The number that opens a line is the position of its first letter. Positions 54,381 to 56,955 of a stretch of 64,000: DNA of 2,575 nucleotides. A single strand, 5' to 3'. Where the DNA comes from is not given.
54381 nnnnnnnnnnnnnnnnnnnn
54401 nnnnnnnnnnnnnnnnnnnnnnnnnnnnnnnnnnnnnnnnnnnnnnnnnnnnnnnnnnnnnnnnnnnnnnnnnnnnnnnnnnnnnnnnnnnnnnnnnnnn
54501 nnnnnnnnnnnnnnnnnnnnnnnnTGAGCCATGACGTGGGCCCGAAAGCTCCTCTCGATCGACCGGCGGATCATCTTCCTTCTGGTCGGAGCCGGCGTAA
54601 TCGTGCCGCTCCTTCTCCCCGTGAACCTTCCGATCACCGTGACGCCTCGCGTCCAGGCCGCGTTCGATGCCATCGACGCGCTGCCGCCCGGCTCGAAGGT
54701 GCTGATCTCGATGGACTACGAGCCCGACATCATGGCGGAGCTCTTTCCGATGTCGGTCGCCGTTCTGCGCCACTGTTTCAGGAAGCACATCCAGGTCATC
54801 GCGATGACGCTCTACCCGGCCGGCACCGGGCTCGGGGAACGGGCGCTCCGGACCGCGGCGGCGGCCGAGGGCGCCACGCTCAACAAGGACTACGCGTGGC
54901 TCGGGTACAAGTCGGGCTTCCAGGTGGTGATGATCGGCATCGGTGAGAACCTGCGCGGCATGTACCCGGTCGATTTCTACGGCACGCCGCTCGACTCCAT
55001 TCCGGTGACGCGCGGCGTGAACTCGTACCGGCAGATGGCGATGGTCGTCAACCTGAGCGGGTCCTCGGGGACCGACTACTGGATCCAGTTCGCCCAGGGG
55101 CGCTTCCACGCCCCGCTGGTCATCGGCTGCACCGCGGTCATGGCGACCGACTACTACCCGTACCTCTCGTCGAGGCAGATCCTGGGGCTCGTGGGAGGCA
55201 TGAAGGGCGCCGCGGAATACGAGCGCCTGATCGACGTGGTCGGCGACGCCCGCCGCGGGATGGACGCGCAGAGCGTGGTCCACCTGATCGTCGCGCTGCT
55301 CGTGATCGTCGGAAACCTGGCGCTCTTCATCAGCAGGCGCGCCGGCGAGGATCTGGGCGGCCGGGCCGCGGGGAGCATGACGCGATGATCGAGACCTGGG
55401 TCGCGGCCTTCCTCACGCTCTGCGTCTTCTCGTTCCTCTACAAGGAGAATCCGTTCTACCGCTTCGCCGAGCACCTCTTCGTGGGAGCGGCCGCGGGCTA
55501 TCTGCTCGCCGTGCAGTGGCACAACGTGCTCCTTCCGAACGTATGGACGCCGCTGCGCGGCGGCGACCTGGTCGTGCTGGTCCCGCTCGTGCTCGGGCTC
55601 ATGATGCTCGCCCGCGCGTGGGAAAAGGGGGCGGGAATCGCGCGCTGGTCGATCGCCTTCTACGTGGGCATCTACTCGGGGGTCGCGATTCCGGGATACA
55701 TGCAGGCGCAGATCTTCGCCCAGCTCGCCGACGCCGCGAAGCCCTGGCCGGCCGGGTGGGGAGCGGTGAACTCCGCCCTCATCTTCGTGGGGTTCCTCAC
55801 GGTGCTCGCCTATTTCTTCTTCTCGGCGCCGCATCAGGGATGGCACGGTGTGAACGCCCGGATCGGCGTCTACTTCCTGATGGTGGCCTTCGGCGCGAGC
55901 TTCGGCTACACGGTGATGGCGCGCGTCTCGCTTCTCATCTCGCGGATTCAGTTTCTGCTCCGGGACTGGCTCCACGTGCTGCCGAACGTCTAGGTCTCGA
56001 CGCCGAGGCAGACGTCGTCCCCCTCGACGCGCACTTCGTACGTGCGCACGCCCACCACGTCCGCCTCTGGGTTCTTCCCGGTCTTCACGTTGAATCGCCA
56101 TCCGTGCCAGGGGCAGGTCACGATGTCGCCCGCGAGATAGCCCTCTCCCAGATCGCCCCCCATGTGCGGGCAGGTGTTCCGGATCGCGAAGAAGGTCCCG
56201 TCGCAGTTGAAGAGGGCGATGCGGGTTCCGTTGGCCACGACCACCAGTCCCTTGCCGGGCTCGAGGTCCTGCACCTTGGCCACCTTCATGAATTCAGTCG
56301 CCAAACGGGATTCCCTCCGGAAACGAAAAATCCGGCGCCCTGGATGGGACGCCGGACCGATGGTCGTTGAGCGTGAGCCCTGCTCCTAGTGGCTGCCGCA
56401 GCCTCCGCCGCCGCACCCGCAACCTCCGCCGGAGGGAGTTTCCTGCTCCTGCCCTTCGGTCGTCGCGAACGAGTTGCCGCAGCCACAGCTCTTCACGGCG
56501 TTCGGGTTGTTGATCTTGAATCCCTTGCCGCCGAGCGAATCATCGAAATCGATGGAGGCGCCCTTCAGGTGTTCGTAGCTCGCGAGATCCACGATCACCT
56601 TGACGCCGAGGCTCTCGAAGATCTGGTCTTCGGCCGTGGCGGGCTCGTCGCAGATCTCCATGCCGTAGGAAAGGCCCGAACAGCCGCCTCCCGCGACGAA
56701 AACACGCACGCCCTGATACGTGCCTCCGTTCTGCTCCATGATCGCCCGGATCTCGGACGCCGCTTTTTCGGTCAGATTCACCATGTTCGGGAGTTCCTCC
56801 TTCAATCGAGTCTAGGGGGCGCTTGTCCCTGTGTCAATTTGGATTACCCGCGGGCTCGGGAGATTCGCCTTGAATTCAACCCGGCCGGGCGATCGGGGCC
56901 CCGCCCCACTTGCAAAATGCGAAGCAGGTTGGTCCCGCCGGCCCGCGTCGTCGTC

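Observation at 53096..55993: Four-gene, tightly coupled membrane-protein operon that I cannot assign to any family (A-B-C-D, with A and C apparently paralogous)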

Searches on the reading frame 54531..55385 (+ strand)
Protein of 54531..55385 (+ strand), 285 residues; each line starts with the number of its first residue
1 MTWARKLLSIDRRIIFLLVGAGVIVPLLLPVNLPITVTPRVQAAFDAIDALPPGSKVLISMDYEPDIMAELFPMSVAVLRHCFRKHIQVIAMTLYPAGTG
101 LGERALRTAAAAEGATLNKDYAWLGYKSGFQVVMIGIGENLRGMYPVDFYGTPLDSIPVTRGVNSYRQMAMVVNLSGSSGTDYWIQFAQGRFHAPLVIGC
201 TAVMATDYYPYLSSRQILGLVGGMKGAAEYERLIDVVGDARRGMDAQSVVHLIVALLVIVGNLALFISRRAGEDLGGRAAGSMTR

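Call 5: search_protein_families(library=pfam, proteins=[window:54531-55385:+], max_evalue=1)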
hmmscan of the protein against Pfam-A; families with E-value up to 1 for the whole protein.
window:54531-55385:+ (285 aa): 0 families

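Call 6: search_protein_families(library=ncbifam, proteins=[window:54531-55385:+], max_evalue=1)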
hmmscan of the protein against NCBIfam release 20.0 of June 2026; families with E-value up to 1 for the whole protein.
window:54531-55385:+ (285 aa): 1 family
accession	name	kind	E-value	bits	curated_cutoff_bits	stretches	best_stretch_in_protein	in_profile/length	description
NF033493.0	MetS_like_NSS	subfamily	0.29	10.9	25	0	244-269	1-26/30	MetS family NSS transporter small subunit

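Call 16: find_homologous_proteins(query=window:54531-55385:+, max_evalue=0.001)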
Query window:54531-55385:+ (285 aa): 2304 proteins with E <= 0.001 among 7312 candidates; the best 120 are listed.
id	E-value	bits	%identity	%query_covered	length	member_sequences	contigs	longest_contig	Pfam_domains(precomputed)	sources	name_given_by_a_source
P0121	2.2e-183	626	100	100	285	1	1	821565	-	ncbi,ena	-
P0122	6.3e-174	595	93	100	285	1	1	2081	-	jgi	jgi:hypothetical protein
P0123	3.1e-173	593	93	100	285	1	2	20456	-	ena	-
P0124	5.9e-170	582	90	100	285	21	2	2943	-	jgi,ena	-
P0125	2.2e-169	580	90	100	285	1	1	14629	-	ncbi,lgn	-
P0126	2.7e-165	567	88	100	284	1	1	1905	-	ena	-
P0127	1.9e-164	564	87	100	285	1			-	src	-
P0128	2.7e-164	563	88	100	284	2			-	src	-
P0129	1.2e-163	561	87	100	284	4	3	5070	-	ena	-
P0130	2.3e-163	560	87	100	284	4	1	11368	-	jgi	jgi:hypothetical protein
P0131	4.0e-163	560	86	100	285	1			-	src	-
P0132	3.3e-162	557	88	100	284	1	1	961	-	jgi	-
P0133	4.5e-162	556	86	100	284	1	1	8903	-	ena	-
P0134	4.8e-162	556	86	100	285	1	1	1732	-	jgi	jgi:hypothetical protein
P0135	3.3e-161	553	86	100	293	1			-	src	-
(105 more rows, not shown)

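Call 22: search_solved_structures(query=A2, max_evalue=10)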
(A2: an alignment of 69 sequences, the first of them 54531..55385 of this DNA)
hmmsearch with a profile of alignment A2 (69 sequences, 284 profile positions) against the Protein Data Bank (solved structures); distinct sequences matched with E-value up to 10: 3.
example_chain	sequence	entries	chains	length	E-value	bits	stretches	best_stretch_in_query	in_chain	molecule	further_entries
6z1p_Ae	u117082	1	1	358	0.59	12.6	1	38-92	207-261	50S ribosomal protein L4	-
6vve_A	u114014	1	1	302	1.9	10.8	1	123-194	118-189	Dot/Icm T4SS effector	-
6vvc_A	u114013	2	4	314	2.1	10.8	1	123-194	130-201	Dot/Icm T4SS effector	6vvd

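Call 25: predict_structure(alignment_id=A2)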
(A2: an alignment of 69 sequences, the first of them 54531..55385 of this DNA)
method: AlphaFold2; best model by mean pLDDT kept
length: 285 residues; sequences in the alignment: 69
mean_pLDDT: 90.3   pTM: 0.85
mean pLDDT of the five models: 90.3, 89.9, 87.5, 86.3, 82.0
residues with pLDDT >= 90: 206; 70-90: 64; 50-70: 5; < 50: 10
segments of 3 or more residues with pLDDT < 50: 276-285
pLDDT, mean of each block of 10 residues (from residue 1): 75 91 89 91 98 98 84 96 98 92 97 98 94 94 96 97 95 91 94 96 87 93 93 92 91 93 87 54 43
secondary structure, 60 per line:
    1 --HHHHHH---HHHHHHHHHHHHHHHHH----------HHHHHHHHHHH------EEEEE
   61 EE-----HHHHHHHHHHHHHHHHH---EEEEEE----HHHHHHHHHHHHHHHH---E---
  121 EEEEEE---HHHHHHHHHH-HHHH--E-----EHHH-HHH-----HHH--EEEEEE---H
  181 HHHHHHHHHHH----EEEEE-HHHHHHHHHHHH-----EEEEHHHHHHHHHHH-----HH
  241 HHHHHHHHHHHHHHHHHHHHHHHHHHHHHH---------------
elements in order: H3-8 H12-28 H39-49 E56-62 H68-84 E88-93 H98-113 E121-126 H130-139 H141-144 E171-176 H180-191 E196-200 H202-213 E219-222 H223-233 H239-270
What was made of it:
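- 54531..55388 (+): Gene C, 285 aa: TM1, a periplasmic six-stranded Rossmann-like domain and TM2. AF2 gives pLDDT 90.3 and pTM 0.85 (call 25).
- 54564..54623 (+): C TM1 (residues 12-31), N-terminus inside. AF2 helix 12-28 (call 25).
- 55245..55340 (+): C TM2 (residues 239-270), followed by a basic cytoplasmic tail. AF2 helix 239-270 (call 25).
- C folds confidently as TM / six-stranded alpha-beta / TM (call 25).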

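Call 27: fold_search(model_id=the predicted structure, library=pdb)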
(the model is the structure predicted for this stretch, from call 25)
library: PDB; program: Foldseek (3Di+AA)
matches with E <= 10: 1767; with E <= 0.001: 7
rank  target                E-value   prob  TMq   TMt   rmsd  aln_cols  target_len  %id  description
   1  1gz5_B                2.8e-04  0.98  0.28  0.19  16.7       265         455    9  Trehalose-6-phosphate synthase. OtsA (released 2003-02-07)
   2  5i45                  6.2e-04  0.99  0.32  0.43  12.4       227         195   13  1.35 Angstrom Crystal Structure of C-terminal Domain of Glycosyl Transferase Group 1 Family Protein (LpcC) from Francise (released 2016-02-24)
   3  6zjh_AAA              6.6e-04  0.99  0.30  0.24  16.1       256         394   15  Trehalose transferase from Thermoproteus uzoniensis soaked with trehalose (released 2020-11-25)
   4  5dxf_A                7.4e-04  0.99  0.34  0.23  14.8       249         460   10  Structure of Candida albicans trehalose-6-phosphate phosphatase N-terminal domain (released 2016-06-15)
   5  5dxf_B                7.4e-04  0.99  0.33  0.22  15.5       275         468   12  Structure of Candida albicans trehalose-6-phosphate phosphatase N-terminal domain (released 2016-06-15)
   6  1gz5_A                9.3e-04  0.95  0.28  0.19  16.7       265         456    9  Trehalose-6-phosphate synthase. OtsA (released 2003-02-07)
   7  1uqt_B                9.3e-04  0.93  0.27  0.19  16.6       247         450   12  Trehalose-6-phosphate from E. coli bound with UDP-2-fluoro glucose. (released 2003-12-12)
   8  5k1s_A                1.4e-03  0.97  0.28  0.23  12.3       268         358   14  crystal structure of AibC (released 2016-08-10)
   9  1uqu_B                1.5e-03  0.89  0.26  0.19  18.1       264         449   13  Trehalose-6-phosphate from E. coli bound with UDP-glucose. (released 2003-11-13)
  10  5hvo_A                1.5e-03  0.80  0.24  0.16  15.8       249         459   12  Structure of Aspergillus fumigatus trehalose-6-phosphate synthase B in complex with UDP and validoxylamine A (released 2017-05-03)
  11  5hvm_B                1.8e-03  0.90  0.29  0.20  14.8       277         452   12  Structure of Aspergillus fumigatus trehalose-6-phosphate synthase A in complex with UDP and validoxylamine A (released 2017-05-03)
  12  5gha_C                2.2e-03  0.84  0.27  0.26  18.4       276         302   13  Sulfur Transferase TtuA in complex with Sulfur Carrier TtuB (released 2017-05-03)
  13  6jak_A                2.5e-03  0.77  0.26  0.18  15.2       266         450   11  OtsA apo structure (released 2019-12-04)
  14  6hlp                  2.6e-03  0.96  0.31  0.20  16.0       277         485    9  Crystal structure of the Neurokinin 1 receptor in complex with the small molecule antagonist Netupitant (released 2019-01-16)
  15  9flz_D                2.8e-03  0.96  0.28  0.24  10.5       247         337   10  Alcohol dehydrogenase (released 2025-06-11)
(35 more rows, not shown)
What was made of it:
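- Closest known: Single Rossmann-like domains of GT-B glycosyltransferases and UDP-GlcNAc 2-epimerases. Same: They are the best Foldseek matches to the confident C model (E 2.8e-4 to 6e-3, probability up to 0.99, call 27).
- The top Foldseek matches are GT-B glycosyltransferase halves and UDP-sugar epimerases (call 27). The closest folds to C are GT-B half-domains and UDP-sugar epimerases (call 27).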

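Call 52: search_protein_families(library=padloc, proteins=[window:54531-55385:+], max_evalue=0.1)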
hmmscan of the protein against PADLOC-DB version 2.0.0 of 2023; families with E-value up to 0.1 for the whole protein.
window:54531-55385:+ (285 aa): 0 families

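Call 58: search_protein_representatives(alignment_id=A2)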
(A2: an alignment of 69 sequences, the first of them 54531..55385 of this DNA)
Query: 69 sequences, 284 profile positions. Proteins with E-value up to 0.001 (for the whole library): 4393; up to 1e-10: 2977; up to 1e-30: 814. The best 150 are listed.
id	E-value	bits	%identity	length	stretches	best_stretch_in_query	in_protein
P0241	7.3e-93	327.3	-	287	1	5-277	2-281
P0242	2.9e-88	312.2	-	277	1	1-276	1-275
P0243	2.4e-86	305.9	-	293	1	2-274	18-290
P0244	3.0e-84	299.0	-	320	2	2-237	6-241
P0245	1.1e-83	297.2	-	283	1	2-277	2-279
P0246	4.9e-83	295.0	-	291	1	4-278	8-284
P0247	9.8e-83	294.0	-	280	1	2-271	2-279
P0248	3.0e-82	292.5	-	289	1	1-279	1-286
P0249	1.4e-81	290.2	-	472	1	1-279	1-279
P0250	2.2e-81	289.6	-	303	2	5-240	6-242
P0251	1.9e-80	286.5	-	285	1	5-271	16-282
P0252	3.6e-80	285.6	-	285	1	1-275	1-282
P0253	4.2e-80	285.4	-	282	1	1-275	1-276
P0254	7.5e-80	284.6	-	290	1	3-274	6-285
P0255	1.8e-79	283.4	-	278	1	3-271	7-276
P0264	1.5e-75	270.4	-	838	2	103-271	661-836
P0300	9.6e-68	244.8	-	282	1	1-275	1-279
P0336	1.1e-63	231.6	-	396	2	2-245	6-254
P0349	3.4e-62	226.6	-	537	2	81-274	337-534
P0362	2.1e-60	220.8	-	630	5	118-240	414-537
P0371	1.3e-58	214.9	-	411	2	5-237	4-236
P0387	2.1e-57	210.9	-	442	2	1-250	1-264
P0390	3.2e-57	210.3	-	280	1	1-275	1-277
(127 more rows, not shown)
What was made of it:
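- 54531..55388 (+): The family has 4,393 clusters at 50% identity (call 58).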

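Call 59: list_cluster_members(proteins=[P0241, P0249, P0264, P0300, P0336, P0349, P0362, P0371, P0387, P0390])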
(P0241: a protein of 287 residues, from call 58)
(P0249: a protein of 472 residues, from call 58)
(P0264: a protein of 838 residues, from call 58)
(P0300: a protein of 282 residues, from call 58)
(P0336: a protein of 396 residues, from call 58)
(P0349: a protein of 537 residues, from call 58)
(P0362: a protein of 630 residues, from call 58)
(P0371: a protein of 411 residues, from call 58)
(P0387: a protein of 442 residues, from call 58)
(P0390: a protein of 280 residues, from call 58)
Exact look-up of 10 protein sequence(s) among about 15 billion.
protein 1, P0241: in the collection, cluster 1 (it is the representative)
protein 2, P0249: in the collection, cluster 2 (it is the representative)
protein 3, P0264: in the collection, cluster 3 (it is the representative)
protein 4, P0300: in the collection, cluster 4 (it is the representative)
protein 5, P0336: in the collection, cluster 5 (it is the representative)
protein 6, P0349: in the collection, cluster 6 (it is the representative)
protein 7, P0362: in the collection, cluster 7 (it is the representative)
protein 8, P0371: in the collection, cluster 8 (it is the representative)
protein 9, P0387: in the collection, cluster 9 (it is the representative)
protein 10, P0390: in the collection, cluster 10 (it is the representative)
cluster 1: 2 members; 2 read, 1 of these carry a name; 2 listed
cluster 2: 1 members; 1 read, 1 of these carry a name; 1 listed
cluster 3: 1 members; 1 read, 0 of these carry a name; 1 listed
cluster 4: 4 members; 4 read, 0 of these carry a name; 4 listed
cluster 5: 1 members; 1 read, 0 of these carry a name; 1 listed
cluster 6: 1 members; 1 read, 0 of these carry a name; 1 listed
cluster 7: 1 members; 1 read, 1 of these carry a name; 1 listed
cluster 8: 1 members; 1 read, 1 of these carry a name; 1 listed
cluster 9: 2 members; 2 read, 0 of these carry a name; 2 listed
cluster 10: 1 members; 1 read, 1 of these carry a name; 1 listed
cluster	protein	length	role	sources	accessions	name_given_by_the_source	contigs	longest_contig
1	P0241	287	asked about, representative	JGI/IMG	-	hypothetical protein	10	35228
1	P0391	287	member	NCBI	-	-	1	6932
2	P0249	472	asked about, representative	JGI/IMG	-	hypothetical protein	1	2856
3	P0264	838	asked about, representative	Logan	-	-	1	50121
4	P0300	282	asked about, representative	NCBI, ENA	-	-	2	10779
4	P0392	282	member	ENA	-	-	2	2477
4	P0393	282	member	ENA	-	-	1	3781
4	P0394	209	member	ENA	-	-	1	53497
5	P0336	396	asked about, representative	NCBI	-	-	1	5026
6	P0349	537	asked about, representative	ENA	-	-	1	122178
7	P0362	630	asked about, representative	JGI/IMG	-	hypothetical protein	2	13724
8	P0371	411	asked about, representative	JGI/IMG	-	hypothetical protein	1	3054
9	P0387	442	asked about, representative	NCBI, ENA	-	-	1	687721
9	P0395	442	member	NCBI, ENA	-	-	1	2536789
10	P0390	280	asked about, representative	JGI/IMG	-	hypothetical protein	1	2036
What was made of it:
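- Tried and rejected: Cluster look-ups gave no organism or function names (call 59).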

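Call 76: search_protein_families(library=pfam, alignment_id=A6, max_evalue=0.01)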
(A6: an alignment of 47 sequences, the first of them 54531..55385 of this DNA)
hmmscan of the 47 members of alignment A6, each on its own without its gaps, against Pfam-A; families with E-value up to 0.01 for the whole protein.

A. member 1, window:54531-55385:+ (285 aa): 0 families

B. families by the number of members that match (of 47 scanned): 3 families
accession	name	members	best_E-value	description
PF11387.14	DUF2795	1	4.9e-07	Protein of unknown function (DUF2795)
PF07705.17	CARDB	1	1.1e-06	CARDB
PF10006.14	DUF2249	1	0.00062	Uncharacterized conserved protein (DUF2249)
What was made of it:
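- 54531..55388 (+): No Pfam match in the window protein or in 46 diverse relatives (calls 5, 76).
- On GT-B glycosyltransferase: No glycosyltransferase Pfam match (calls 5, 76).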

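Call 83: search_dna_similar(query=window:54531-55385:+, collection=phages, mode=protein, max_evalue=0.001, max_rows=10)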
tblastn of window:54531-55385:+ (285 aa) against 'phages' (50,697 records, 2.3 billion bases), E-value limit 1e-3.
No match.

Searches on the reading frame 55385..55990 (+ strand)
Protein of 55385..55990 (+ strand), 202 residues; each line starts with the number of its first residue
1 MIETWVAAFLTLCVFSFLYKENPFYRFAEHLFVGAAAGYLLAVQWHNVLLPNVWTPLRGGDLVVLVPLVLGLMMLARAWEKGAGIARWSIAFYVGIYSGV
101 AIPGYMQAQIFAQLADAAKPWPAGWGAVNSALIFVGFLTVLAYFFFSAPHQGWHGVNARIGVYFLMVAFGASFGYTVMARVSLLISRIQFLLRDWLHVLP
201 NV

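Call 5: search_protein_families(library=pfam, proteins=[window:55385-55990:+], max_evalue=1)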
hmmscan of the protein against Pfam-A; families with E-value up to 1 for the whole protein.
window:55385-55990:+ (202 aa): 0 families

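Call 6: search_protein_families(library=ncbifam, proteins=[window:55385-55990:+], max_evalue=1)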
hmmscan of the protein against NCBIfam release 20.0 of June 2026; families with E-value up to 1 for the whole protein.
window:55385-55990:+ (202 aa): 1 family
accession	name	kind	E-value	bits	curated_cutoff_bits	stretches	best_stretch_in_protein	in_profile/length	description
NF000400.3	blaIMI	exception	0.26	10.2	600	1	155-191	41-77/292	IMI family carbapenem-hydrolyzing class A beta-lactamase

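Call 39: search_protein_families(library=pfam, alignment_id=A4, max_evalue=5)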
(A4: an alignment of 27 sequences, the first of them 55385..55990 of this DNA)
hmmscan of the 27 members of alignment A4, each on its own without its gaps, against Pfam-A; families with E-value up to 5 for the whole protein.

A. member 1, window:55385-55990:+ (202 aa): 2 families
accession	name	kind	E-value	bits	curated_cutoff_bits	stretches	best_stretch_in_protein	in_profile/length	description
PF12488.13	DUF3704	-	1.3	9.5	21.9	1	169-178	4-13/27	Protein of unknown function (DUF3704)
PF18902.5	DUF5658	-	2.8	9.2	25.2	1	8-46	43-81/82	Domain of unknown function (DUF5658)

B. families by the number of members that match (of 27 scanned): 17 families
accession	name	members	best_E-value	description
PF12488.13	DUF3704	6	0.0024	Protein of unknown function (DUF3704)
PF16935.10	Hol_Tox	6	0.014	Putative Holin-like Toxin (Hol-Tox)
PF06781.17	CrgA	5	0.074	Cell division protein CrgA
PF14965.11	BRI3BP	3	0.76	Negative regulator of p53/TP53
PF18902.5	DUF5658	2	1.2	Domain of unknown function (DUF5658)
PF00487.30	FA_desaturase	2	3.3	Fatty acid desaturase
PF10954.13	DUF2755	1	0.023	Protein of unknown function (DUF2755)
PF17328.7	DUF5366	1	0.032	Family of unknown function (DUF5366)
PF09546.15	Spore_III_AE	1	0.037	Stage III sporulation protein AE (spore_III_AE)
PF20447.3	DUF6704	1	0.12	Family of unknown function (DUF6704)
PF18599.6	LCIB_C_CA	1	0.15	Limiting CO2-inducible proteins B/C beta carbonyic anhydrases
PF25162.1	DUF7827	1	0.25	Domain of unknown function (DUF7827)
PF17504.7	DUF5436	1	0.32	Family of unknown function (DUF5436)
PF24380.1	DUF7536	1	0.41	Family of unknown function (DUF7536)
PF15214.11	PXT1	1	0.45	Peroxisomal testis-specific protein 1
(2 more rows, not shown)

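Call 52: search_protein_families(library=padloc, proteins=[window:55385-55990:+], max_evalue=0.1)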
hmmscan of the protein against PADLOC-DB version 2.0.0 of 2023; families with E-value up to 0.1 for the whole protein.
window:55385-55990:+ (202 aa): 0 families

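Call 71: search_solved_structures(query=A4, max_evalue=10)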
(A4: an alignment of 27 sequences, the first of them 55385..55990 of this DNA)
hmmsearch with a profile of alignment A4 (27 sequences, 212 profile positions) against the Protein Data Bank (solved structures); distinct sequences matched with E-value up to 10: 0.

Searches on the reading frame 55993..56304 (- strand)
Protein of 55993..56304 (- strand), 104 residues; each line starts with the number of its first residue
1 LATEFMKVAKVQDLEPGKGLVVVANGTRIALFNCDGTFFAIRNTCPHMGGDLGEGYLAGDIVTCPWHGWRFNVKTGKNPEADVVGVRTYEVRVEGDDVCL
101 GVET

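Call 77: search_protein_families(library=pfam, proteins=[window:55993-56304:-], max_evalue=0.001)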
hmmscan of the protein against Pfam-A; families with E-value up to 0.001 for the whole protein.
window:55993-56304:- (104 aa): 3 families
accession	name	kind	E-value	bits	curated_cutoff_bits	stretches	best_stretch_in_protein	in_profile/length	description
PF00355.32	Rieske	-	1.5e-18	66.9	20.3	1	5-78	2-75/88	Rieske [2Fe-2S] domain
PF13806.12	Rieske_2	-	3e-15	56.5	27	1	5-99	2-102/104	Rieske-like [2Fe-2S] domain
PF22543.2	Rieske_4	-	1e-05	26.2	28.4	1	8-78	3-77/119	Soluble Rieske-type ferredoxin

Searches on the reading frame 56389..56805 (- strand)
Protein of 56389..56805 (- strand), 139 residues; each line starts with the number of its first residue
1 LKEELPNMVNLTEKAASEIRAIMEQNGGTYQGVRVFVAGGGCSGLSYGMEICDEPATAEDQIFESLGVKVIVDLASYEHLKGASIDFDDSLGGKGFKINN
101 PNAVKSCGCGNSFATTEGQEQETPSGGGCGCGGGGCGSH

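Call 77: search_protein_families(library=pfam, proteins=[window:56389-56805:-], max_evalue=0.001)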
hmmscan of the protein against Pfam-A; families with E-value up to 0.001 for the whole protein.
window:56389-56805:- (139 aa): 1 family
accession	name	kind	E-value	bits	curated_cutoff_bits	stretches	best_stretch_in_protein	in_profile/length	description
PF01521.26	Fe-S_biosyn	-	5.1e-18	65.8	26.3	1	9-111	3-110/110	Iron-sulphur cluster biosynthesis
